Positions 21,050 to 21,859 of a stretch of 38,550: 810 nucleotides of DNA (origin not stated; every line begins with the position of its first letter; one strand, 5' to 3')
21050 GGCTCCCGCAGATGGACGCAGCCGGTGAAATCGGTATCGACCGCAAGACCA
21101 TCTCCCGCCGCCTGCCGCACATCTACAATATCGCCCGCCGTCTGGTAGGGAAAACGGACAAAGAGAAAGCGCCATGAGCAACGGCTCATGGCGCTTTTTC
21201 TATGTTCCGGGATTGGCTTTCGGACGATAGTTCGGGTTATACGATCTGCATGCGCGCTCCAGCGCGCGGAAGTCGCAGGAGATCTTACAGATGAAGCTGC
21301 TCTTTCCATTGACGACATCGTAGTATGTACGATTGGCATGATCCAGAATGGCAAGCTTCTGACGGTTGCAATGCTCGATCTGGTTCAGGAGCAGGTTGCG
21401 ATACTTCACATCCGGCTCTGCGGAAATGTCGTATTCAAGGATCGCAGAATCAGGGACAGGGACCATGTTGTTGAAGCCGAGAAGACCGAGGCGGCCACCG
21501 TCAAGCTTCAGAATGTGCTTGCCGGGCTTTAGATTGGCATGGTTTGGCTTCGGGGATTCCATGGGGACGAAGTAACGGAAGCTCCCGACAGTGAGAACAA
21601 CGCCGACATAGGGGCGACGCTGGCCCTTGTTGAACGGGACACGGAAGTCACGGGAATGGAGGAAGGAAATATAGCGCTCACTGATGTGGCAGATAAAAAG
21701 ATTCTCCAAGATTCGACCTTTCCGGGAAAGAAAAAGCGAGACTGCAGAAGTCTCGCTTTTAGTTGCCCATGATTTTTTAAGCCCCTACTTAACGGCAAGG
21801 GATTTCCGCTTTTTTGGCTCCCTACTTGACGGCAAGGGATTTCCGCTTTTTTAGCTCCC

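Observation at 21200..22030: Phage-borne type III toxin-antitoxin (ToxIN/AbiQ-like) locus with a 3 x 37-nt RNA repeat array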

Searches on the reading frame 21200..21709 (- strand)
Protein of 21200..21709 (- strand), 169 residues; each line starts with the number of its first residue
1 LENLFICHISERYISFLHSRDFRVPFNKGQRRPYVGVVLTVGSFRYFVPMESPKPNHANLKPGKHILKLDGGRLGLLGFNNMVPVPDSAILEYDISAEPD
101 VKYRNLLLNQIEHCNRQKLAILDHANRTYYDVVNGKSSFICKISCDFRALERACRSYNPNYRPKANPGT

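Call 4: search_protein_families(library=pfam, proteins=[window:21200-21709:-], max_evalue=1)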
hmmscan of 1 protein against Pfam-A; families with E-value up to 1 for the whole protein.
window:21200-21709:- (169 aa): 1 family
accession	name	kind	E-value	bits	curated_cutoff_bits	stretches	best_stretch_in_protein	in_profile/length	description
PF13958.12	ToxN_toxin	-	1.2e-44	152.7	25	1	6-157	3-159/159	Toxin ToxN, type III toxin-antitoxin system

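Call 5: search_protein_families(library=padloc, proteins=[window:21200-21709:-], max_evalue=1)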
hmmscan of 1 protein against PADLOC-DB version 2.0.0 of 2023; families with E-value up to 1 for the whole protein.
window:21200-21709:- (169 aa): 1 family
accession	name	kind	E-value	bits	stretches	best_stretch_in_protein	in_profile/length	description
PDLC02352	AbiQ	-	4.7e-40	135.5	1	8-158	5-158/160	AbiQ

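Call 6: search_protein_families(library=ncbifam, proteins=[window:21200-21709:-], max_evalue=1)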
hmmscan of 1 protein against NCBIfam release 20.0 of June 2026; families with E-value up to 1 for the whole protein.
window:21200-21709:- (169 aa): 0 families

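Call 7: search_solved_structures(query=window:21200-21709:-, max_evalue=10, show_alignments=3)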
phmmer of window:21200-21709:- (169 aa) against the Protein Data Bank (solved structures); distinct sequences matched with E-value up to 10: 4.
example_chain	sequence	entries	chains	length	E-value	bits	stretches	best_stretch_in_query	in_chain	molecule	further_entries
4ato_A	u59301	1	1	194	9.1e-23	84.2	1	8-162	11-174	TOXN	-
7d8o_A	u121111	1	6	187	8.2e-12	48.5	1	8-152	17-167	Type III toxin-antitoxin system ToxN/AbiQ family toxin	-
4glk_A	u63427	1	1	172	3e-11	46.7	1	8-158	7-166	AbiQ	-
2xd0_A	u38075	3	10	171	4.5e-11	46.1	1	8-156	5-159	TOXN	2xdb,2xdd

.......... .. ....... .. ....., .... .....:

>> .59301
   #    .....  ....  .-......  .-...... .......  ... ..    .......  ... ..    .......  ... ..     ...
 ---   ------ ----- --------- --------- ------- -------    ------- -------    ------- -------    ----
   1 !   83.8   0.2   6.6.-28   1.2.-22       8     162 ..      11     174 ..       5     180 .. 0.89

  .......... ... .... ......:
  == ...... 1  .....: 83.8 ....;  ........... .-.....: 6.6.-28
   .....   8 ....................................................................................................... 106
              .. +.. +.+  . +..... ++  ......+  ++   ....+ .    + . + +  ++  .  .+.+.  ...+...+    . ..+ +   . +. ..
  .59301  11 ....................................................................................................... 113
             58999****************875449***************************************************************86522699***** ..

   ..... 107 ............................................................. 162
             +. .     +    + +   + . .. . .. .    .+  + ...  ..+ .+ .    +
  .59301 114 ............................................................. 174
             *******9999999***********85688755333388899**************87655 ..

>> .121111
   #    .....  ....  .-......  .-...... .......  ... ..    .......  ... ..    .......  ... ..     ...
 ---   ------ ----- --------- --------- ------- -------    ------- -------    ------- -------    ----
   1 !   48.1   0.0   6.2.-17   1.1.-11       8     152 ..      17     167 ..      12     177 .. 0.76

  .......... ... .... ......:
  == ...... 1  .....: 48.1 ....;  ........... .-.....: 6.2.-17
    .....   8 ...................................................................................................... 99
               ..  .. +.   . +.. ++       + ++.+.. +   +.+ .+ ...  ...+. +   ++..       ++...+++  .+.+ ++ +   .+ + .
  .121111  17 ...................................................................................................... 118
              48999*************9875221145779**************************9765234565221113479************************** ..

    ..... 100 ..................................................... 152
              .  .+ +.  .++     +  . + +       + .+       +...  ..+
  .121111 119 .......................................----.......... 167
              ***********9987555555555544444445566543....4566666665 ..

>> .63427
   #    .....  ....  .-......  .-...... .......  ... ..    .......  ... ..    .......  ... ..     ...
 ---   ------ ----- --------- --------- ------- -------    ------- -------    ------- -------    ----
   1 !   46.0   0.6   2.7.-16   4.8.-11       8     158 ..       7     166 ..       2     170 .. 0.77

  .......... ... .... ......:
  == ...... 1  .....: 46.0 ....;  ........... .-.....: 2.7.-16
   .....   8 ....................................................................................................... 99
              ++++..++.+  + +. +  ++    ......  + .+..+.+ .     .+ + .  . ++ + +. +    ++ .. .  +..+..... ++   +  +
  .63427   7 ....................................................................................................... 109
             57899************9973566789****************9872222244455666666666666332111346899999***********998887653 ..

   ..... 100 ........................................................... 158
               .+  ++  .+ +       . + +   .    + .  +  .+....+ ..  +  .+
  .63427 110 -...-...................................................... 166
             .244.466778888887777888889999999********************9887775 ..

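Call 14: find_homologous_proteins(query=window:21200-21709:-, max_evalue=0.00001)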
Query window:21200-21709:- (169 aa): 763 proteins with E <= 0.00001 among 790 candidates; the best 120 are listed.
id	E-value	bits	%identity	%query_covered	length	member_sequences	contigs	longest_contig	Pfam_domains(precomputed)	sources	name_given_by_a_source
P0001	2.7e-111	387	99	100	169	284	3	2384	PF13958.13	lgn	-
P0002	9.2e-109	379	99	98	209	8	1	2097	PF13958.13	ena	-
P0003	9.7e-85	301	79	96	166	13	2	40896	PF13958.13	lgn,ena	-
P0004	4.9e-78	279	71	96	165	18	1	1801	PF13958.13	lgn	-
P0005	5.1e-74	266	69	95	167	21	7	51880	PF13958.13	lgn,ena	-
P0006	1.8e-73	264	71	95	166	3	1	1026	PF13958.13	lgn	-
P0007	2.2e-73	264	68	99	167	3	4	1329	PF13958.13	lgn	-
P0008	6.0e-73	262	70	93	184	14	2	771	PF13958.13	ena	-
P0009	6.0e-73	262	70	94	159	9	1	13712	PF13958.13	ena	-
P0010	5.9e-72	259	68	99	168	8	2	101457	PF13958.13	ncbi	-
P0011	3.4e-71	257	68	93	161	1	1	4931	PF13958.13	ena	-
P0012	6.0e-71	256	69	93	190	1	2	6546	PF13958.13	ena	-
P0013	8.8e-71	255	71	93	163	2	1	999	PF13958.13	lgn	-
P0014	1.5e-70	254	64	98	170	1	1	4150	PF13958.13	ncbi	-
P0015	2.0e-70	254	68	97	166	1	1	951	PF13958.13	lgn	-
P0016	2.5e-69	250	66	97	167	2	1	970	PF13958.13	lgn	-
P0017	5.6e-69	249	67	95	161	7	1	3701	PF13958.13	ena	-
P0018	6.9e-69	249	70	93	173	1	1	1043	PF13958.13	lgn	-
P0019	7.8e-69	249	65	97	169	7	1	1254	PF13958.13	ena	-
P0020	1.0e-68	249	65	96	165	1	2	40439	PF13958.13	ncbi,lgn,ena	-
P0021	1.2e-68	248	63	97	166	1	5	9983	PF13958.13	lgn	-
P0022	1.4e-68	248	66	97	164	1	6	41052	PF13958.13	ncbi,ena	-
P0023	2.0e-68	248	65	97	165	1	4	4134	PF13958.13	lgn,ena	-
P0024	5.7e-68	246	63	98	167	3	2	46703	PF13958.13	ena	-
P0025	5.9e-68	246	66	91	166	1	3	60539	PF13958.13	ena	-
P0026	6.4e-68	246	67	94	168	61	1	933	PF13958.13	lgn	-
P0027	8.7e-68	245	69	95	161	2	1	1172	PF13958.13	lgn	-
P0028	8.8e-68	245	64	98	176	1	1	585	PF13958.13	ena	-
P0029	9.0e-68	245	65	98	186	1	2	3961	PF13958.13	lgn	-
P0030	1.4e-67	245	62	100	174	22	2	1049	PF13958.13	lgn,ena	-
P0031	1.9e-67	244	68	93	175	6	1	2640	PF13958.13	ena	-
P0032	2.4e-67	244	65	94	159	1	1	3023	PF13958.13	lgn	-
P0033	2.4e-67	244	69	94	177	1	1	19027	PF13958.13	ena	-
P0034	3.0e-67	244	63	99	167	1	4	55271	PF13958.13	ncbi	-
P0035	3.2e-67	244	67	93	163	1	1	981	PF13958.13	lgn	-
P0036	3.9e-67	243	65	97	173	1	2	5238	PF13958.13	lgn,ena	-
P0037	4.4e-67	243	62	99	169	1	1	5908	PF13958.13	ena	-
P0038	4.5e-67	243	65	97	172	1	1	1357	PF13958.13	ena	-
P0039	4.9e-67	243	63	97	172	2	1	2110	PF13958.13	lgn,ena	-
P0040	4.9e-67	243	67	94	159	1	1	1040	PF13958.13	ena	-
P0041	5.2e-67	243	68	93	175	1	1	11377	PF13958.13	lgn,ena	-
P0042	7.3e-67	242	64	95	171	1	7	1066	PF13958.13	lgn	-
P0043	7.3e-67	242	65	97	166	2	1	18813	PF13958.13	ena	-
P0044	8.9e-67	242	65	99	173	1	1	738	PF13958.13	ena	-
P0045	1.1e-66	242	63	97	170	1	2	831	PF13958.13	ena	-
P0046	1.2e-66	242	63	99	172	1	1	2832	PF13958.13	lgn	-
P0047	1.3e-66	242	68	93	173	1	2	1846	PF13958.13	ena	-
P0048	1.7e-66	241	63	97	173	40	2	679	PF13958.13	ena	-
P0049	2.1e-66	241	64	96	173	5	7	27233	PF13958.13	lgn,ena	-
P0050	3.0e-66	240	64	97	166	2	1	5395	PF13958.13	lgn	-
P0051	3.7e-66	240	66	97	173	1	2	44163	PF13958.13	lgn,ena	-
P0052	4.6e-66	240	65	99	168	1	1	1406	PF13958.13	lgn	-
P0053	4.7e-66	240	64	99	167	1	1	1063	PF13958.13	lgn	-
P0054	5.7e-66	240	63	97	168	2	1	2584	PF13958.13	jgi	-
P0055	6.8e-66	239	62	98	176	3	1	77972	PF13958.13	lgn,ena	-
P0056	7.1e-66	239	67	94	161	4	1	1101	PF13958.13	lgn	-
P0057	7.2e-66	239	67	94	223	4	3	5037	PF13958.13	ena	-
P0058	8.2e-66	239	67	93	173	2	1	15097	PF13958.13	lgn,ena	-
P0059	9.3e-66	239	63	97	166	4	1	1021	PF13958.13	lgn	-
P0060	1.1e-65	239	61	97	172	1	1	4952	PF13958.13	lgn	-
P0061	1.3e-65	238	65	97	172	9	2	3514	PF13958.13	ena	-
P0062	2.4e-65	238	62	98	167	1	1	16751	PF13958.13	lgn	-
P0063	2.5e-65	237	64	96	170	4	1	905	PF13958.13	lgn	-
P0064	2.6e-65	237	63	96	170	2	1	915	PF13958.13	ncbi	-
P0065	2.8e-65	237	65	94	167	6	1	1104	PF13958.13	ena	-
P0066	3.1e-65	237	65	97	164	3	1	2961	PF13958.13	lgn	-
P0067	3.8e-65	237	64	97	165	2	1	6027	PF13958.13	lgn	-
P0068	4.0e-65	237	63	97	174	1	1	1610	PF13958.13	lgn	-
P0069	4.3e-65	237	62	98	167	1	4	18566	PF13958.13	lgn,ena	-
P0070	4.4e-65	237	65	95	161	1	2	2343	PF13958.13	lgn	-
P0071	4.9e-65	237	62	97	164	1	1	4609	PF13958.13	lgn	-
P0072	5.0e-65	236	64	100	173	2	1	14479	PF13958.13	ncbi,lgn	-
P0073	6.3e-65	236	61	98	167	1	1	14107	PF13958.13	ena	-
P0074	7.8e-65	236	61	97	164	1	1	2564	PF13958.13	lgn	-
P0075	7.9e-65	236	63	99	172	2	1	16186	PF13958.13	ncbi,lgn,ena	-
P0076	8.1e-65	236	64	94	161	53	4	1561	PF13958.13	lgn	-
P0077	8.1e-65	236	63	98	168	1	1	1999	PF13958.13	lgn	-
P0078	8.2e-65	236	66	94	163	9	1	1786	PF13958.13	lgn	-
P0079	8.3e-65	236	63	97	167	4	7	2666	PF13958.13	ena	-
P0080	8.4e-65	236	64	94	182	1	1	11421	PF13958.13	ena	-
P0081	8.8e-65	236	66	93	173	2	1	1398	PF13958.13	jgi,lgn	-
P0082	1.0e-64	235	62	92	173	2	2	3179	PF13958.13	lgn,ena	-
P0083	1.1e-64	235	63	97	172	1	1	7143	PF13958.13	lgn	-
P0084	1.3e-64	235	63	97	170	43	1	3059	PF13958.13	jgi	-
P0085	1.3e-64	235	63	97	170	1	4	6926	PF13958.13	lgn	-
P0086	1.4e-64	235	62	98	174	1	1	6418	PF13958.13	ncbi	-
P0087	1.4e-64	235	61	99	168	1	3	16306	PF13958.13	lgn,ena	-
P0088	1.5e-64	235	62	96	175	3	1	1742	PF13958.13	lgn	-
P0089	1.7e-64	235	64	94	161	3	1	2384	PF13958.13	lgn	-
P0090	1.7e-64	235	59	99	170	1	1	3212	PF13958.13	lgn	-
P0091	2.1e-64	234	62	97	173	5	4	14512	PF13958.13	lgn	-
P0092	2.2e-64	234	65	95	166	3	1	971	PF13958.13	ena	-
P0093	2.5e-64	234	65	95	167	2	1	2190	PF13958.13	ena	-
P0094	2.6e-64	234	60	97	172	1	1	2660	PF13958.13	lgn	-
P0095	2.6e-64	234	65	91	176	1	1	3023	PF13958.13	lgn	-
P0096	2.7e-64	234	63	100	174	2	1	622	PF13958.13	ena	-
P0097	2.8e-64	234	62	93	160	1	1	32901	PF13958.13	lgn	-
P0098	2.8e-64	234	63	95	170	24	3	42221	PF13958.13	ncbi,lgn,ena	-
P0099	2.9e-64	234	62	98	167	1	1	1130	PF13958.13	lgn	-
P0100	3.0e-64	234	62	97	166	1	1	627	PF13958.13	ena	-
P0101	3.2e-64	234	61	97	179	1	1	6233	PF13958.13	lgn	-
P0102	3.4e-64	234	60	100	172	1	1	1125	PF13958.13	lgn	-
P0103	3.7e-64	234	63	95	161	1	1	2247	PF13958.13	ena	-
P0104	3.7e-64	234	61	97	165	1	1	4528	PF13958.13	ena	-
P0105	3.8e-64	234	65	95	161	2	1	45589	PF13958.13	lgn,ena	-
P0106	4.0e-64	234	62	93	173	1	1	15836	PF13958.13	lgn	-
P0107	4.1e-64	234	63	98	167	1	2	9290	PF13958.13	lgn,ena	-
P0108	4.3e-64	233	62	97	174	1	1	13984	PF13958.13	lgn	-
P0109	4.9e-64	233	61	96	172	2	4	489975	PF13958.13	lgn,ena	-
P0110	4.9e-64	233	64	96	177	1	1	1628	PF13958.13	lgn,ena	-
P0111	4.9e-64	233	64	96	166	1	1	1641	PF13958.13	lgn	-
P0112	5.4e-64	233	60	100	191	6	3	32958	PF13958.13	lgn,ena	-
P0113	5.5e-64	233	62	97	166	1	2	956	PF13958.13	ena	-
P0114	5.6e-64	233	63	95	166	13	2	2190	PF13958.13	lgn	-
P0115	5.9e-64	233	62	91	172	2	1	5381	PF13958.13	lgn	-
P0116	5.9e-64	233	64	93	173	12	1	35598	PF13958.13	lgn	-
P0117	5.9e-64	233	63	97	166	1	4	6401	PF13958.13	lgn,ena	-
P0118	6.5e-64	233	61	98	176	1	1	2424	PF13958.13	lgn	-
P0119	6.5e-64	233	64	93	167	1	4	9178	PF13958.13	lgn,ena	-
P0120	7.1e-64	233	61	95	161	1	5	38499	PF13958.13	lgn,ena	-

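Call 15: find_related_loci(query=window:21200-21709:-, collection=viral_contigs, flank=3000)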
Query window:21200-21709:- (169 aa) in viral_contigs; peptide patterns used: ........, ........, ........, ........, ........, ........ (x = any residue, [..] = any of these).
70 stretches matched a pattern; 58 encode a relative of the query (tblastn E <= 1e-3); 56 distinct loci.
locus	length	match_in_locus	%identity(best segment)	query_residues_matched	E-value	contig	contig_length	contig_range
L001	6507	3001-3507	99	1-169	1e-113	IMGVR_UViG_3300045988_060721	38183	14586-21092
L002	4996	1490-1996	99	1-169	1e-113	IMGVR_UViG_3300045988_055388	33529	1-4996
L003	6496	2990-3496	99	1-169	1e-113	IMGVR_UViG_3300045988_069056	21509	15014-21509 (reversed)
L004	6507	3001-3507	99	1-169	1e-113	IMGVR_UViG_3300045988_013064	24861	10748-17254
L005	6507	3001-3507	99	1-169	1e-113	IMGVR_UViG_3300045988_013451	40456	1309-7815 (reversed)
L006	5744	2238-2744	99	1-169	1e-113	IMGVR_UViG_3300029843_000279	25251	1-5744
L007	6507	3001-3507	99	1-169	1e-113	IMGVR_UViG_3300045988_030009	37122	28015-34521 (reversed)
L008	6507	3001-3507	99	1-169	1e-113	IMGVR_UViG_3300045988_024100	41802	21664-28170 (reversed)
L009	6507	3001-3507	99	1-169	1e-113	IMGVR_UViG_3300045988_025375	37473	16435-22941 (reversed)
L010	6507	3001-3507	99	1-169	1e-113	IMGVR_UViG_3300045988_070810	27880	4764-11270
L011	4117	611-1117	99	1-169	4e-114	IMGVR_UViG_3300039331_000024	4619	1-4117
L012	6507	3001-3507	99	1-169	1e-113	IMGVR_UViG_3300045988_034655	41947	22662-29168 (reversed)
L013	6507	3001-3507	99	1-169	1e-113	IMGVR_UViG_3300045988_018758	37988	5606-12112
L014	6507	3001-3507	99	1-169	1e-113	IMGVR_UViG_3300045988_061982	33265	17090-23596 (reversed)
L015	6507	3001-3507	99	1-169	1e-113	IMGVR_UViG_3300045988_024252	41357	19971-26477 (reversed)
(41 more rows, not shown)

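Call 24: find_related_loci(query=A1, collection=genome_contigs, flank=3000)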
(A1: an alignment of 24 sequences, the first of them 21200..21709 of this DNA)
Query A1 (169 aa) in genome_contigs; peptide patterns used: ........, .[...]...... (x = any residue, [..] = any of these).
110 stretches matched a pattern; 86 encode a relative of the query (tblastn E <= 1e-3); the best 80 are kept; 80 distinct loci.
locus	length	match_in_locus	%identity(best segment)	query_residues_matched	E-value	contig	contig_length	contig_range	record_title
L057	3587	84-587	96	1-168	2e-109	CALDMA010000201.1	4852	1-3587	MAG TPA_asm: uncultured Oscillospiraceae bacterium isolate SRR1747033_bin.25_CONCOCT_v1.1_MAG genome assembly, contig: E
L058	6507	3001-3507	99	1-169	9e-113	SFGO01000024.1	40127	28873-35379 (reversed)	MAG: Clostridiales bacterium isolate W0P5.017 Contig519, whole genome shotgun sequence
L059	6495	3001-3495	62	1-165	1e-70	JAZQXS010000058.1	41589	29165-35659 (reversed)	MAG: Eubacteriales bacterium isolate T1900045161_TC20190155.MAGScoT_cleanbin_000056 SGB_5073_k141_775799, whole genome s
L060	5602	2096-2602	64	1-169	4e-69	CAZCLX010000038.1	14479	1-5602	MAG TPA_asm: uncultured Oscillospiraceae bacterium isolate SRP222994_co1_105 genome assembly, contig: NODE_8777_length_1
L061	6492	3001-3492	63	1-164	5e-68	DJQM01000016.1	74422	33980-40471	MAG TPA_asm: Clostridiales bacterium UBA6386 UBA6386_contig_450, whole genome shotgun sequence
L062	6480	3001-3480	64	1-160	5e-68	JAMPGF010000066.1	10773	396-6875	MAG: Butyricicoccus sp. isolate NALB_7863_12 Scaffold_#66__SCF_066___10773_bp, whole genome shotgun sequence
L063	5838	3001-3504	63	1-168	6e-68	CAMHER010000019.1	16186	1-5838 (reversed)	MAG: uncultured Clostridia bacterium isolate SRR11784282_bin.26_metaWRAP_v1.3_MAG genome assembly, contig: ERZ12202942.3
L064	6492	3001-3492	63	1-164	2e-67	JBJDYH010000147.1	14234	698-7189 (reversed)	MAG: Faecousia sp. isolate LOHA11_bin.003 NODE_2130_length_14234_cov_8.983497, whole genome shotgun sequence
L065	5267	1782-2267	61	1-162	2e-67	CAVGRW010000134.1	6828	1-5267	Bacteroidaceae bacterium isolate G02651-L1_cleanbin_000010 genome assembly, contig: Spades_G02651-L1_contig_6588, whole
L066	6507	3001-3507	60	1-169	4e-67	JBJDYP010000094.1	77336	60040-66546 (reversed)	MAG: Faecousia sp. isolate SARD08_bin.019 NODE_69_length_77336_cov_15.210660, whole genome shotgun sequence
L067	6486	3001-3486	61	1-163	7e-67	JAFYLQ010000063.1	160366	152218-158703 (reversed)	MAG: Clostridia bacterium isolate RGIG7203 Water_buffalos_Cecum-1__c1042557, whole genome shotgun sequence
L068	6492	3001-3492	60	1-164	8e-67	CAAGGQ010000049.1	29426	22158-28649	MAG TPA_asm: Clostridia bacterium, isolate HGM12691, WGS project CAAGGQ010000000 data, contig: SRS476212_61_k119_100560,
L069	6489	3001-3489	60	1-164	3e-66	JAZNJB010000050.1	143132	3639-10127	MAG: Acutalibacteraceae bacterium isolate T1900044682_TS20190148.MAGScoT_cleanbin_000007 SGB_1695_k141_969476, whole gen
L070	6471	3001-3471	62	1-157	6e-66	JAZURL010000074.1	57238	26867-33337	MAG: Faecousia sp. isolate T1900044851_TS20190317.MAGScoT_cleanbin_000052 SGB_3026_k141_2835347, whole genome shotgun se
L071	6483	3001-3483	59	1-161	1e-64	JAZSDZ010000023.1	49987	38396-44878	MAG: Candidatus Fimenecus sp. isolate T1900044594_TS20190060.MAGScoT_cleanbin_000021 SGB_646_k141_968517, whole genome s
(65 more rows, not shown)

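Call 43: search_dna_similar(query=window:21200-21709:-, collection=plasmids, mode=protein, max_rows=30, max_evalue=1e-8)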
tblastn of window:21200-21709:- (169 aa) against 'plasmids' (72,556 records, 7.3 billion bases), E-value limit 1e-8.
Records with a match: 128; places in all: 128; records where one place covers at least 80% of the query: 126.
Best place of each record, by identity: <60% 128.
By first word of the organism name: Bacillus 41; Staphylococcus 39; Escherichia 10; Enterobacter 10; Lactococcus 4; Clostridium 3; Klebsiella 3; Haemophilus 3; Serratia 2; Fusobacterium 2; and 11 more.
By predicted mobility (MOB-suite, as given by PLSDB): conjugative 53; mobilizable 43; non-mobilizable 32.
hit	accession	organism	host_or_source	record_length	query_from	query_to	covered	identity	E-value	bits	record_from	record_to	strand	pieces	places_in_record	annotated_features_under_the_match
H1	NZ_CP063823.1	Clostridium botulinum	Ham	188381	6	157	90%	37.8%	1e-19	92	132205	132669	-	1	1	type III toxin-antitoxin system ToxN/AbiQ family toxin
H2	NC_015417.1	Clostridium botulinum BKT015925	-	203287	9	157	88%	37.9%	5e-19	90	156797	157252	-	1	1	type III toxin-antitoxin system ToxN/AbiQ family toxin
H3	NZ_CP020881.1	Sutcliffiella horikoshii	culture,Sediment top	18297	3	157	92%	35.9%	1e-19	92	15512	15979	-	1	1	type III toxin-antitoxin system ToxN/AbiQ family toxin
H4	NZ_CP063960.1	Clostridium botulinum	Bovine,feces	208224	9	157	88%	37.3%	5e-19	90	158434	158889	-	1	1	type III toxin-antitoxin system ToxN/AbiQ family toxin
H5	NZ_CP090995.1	Staphylococcus epidermidis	Homo sapiens,skin swab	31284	6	156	89%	36.5%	4e-17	84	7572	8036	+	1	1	type III toxin-antitoxin system ToxN/AbiQ family toxin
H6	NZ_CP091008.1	Staphylococcus epidermidis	Homo sapiens,skin swab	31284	6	156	89%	36.5%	4e-17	84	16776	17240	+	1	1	type III toxin-antitoxin system ToxN/AbiQ family toxin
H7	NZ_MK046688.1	Staphylococcus epidermidis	Homo sapiens,Neck/Axilla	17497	6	156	89%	36.5%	1e-16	83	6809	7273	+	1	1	type III toxin-antitoxin system ToxN/AbiQ family toxin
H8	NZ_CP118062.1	Staphylococcus haemolyticus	Homo sapiens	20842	6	156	89%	36.5%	1e-16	83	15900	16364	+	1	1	type III toxin-antitoxin system ToxN/AbiQ family toxin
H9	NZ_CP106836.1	Staphylococcus epidermidis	Homo sapiens,skin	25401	6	156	89%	36.5%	1e-16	83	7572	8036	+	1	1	type III toxin-antitoxin system ToxN/AbiQ family toxin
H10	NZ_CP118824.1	Staphylococcus epidermidis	Camelus dromedarius,Bactrial agar ...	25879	6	156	89%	36.5%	1e-16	83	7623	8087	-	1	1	type III toxin-antitoxin system ToxN/AbiQ family toxin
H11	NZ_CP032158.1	Staphylococcus warneri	cell culture,Laboratory contaminant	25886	6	156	89%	36.5%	1e-16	83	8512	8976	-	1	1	type III toxin-antitoxin system ToxN/AbiQ family toxin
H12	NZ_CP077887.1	Staphylococcus aureus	Homo sapiens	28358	6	156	89%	36.5%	1e-16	83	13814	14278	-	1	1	type III toxin-antitoxin system ToxN/AbiQ family toxin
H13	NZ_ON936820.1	Staphylococcus aureus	-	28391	6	156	89%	36.5%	1e-16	83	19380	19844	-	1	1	type III toxin-antitoxin system ToxN/AbiQ family toxin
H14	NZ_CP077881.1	Staphylococcus aureus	Homo sapiens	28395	6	156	89%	36.5%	1e-16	83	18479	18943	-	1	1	type III toxin-antitoxin system ToxN/AbiQ family toxin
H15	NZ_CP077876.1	Staphylococcus aureus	Homo sapiens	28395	6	156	89%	36.5%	1e-16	83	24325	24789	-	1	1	type III toxin-antitoxin system ToxN/AbiQ family toxin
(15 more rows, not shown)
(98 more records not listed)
